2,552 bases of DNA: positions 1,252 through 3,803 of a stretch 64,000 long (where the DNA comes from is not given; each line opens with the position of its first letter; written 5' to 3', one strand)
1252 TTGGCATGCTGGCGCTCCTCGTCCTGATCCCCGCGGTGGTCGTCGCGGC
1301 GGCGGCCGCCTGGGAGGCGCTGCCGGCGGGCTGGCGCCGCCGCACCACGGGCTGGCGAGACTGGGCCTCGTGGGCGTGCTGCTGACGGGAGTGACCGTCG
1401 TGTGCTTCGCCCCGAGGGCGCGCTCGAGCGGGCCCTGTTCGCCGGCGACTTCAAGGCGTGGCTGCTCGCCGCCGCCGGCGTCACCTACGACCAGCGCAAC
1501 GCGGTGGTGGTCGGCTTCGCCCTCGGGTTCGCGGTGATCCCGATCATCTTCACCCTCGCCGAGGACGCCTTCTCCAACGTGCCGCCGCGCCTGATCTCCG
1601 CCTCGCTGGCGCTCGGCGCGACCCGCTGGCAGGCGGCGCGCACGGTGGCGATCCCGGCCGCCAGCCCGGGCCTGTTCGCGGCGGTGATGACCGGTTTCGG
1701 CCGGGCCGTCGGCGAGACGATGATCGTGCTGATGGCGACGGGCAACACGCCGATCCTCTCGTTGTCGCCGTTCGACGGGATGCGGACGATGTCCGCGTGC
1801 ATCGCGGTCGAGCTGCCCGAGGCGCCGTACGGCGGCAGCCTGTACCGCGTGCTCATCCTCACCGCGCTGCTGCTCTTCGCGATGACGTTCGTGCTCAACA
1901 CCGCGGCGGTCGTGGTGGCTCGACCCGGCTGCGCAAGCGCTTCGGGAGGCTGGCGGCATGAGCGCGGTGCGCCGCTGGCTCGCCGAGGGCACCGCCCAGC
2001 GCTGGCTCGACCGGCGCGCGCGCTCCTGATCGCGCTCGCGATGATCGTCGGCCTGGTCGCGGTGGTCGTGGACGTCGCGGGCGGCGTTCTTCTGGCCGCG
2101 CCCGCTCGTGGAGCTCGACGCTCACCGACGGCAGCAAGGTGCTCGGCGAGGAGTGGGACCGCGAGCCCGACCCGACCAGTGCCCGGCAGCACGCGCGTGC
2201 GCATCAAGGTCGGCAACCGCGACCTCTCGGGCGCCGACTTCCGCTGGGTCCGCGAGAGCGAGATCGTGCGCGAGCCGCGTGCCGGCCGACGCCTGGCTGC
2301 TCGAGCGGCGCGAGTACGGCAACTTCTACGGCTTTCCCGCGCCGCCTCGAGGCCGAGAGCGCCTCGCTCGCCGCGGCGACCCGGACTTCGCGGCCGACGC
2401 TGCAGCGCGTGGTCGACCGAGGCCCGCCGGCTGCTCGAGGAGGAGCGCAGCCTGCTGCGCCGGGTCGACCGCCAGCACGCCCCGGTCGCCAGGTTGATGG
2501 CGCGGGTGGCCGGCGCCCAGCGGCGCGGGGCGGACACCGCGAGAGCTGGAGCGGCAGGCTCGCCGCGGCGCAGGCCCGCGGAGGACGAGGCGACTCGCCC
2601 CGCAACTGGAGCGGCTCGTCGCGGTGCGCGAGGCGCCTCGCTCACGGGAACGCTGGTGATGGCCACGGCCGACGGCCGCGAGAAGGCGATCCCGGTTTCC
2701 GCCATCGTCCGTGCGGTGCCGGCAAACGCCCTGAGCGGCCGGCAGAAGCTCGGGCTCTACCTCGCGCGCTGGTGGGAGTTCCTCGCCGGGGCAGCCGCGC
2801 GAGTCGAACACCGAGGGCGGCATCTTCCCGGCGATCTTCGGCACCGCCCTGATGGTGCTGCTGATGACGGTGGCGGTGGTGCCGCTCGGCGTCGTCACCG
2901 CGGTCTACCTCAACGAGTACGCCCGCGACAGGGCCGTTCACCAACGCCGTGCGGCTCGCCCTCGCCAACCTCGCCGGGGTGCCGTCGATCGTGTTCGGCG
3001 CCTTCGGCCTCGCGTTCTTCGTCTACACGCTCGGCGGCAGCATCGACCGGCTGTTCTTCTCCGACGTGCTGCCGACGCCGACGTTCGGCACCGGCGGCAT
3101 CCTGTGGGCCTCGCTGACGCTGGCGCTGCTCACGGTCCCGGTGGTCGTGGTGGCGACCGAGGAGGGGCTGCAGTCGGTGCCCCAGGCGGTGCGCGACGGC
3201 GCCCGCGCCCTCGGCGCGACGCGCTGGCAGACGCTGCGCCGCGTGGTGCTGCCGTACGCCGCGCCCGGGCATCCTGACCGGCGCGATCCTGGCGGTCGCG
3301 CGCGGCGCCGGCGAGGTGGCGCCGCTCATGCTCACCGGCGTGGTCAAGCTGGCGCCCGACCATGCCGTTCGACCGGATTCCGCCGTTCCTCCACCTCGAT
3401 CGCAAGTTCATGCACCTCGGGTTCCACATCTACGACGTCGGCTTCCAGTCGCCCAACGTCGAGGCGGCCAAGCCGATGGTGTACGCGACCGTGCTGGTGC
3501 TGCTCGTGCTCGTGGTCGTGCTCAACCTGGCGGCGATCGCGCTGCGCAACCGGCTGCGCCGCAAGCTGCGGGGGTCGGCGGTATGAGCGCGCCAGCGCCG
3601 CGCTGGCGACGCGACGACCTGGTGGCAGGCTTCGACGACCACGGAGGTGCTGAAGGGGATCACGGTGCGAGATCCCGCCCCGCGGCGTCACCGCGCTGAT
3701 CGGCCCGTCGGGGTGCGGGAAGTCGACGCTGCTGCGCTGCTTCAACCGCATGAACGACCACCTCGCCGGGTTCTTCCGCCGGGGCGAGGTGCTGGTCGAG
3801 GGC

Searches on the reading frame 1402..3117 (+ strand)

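Call 65: search_protein_families(library=pfam, proteins=[window:1402-3117:+], max_evalue=0.0001)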
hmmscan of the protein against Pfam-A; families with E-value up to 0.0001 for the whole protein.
window:1402-3117:+ (571 aa): 1 family
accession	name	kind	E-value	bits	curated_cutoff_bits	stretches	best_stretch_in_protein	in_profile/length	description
PF00528.27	BPD_transp_1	-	3.1e-09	37.3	26.4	1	37-164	56-170/184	Binding-protein-dependent transport system inner membrane component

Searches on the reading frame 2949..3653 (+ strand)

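Call 65: search_protein_families(library=pfam, proteins=[window:2949-3653:+], max_evalue=0.0001)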
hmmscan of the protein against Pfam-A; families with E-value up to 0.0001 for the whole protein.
window:2949-3653:+ (234 aa): 1 family
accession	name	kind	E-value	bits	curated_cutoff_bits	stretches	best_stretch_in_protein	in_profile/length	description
PF00528.27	BPD_transp_1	-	2.2e-12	47.5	26.4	1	9-106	28-108/184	Binding-protein-dependent transport system inner membrane component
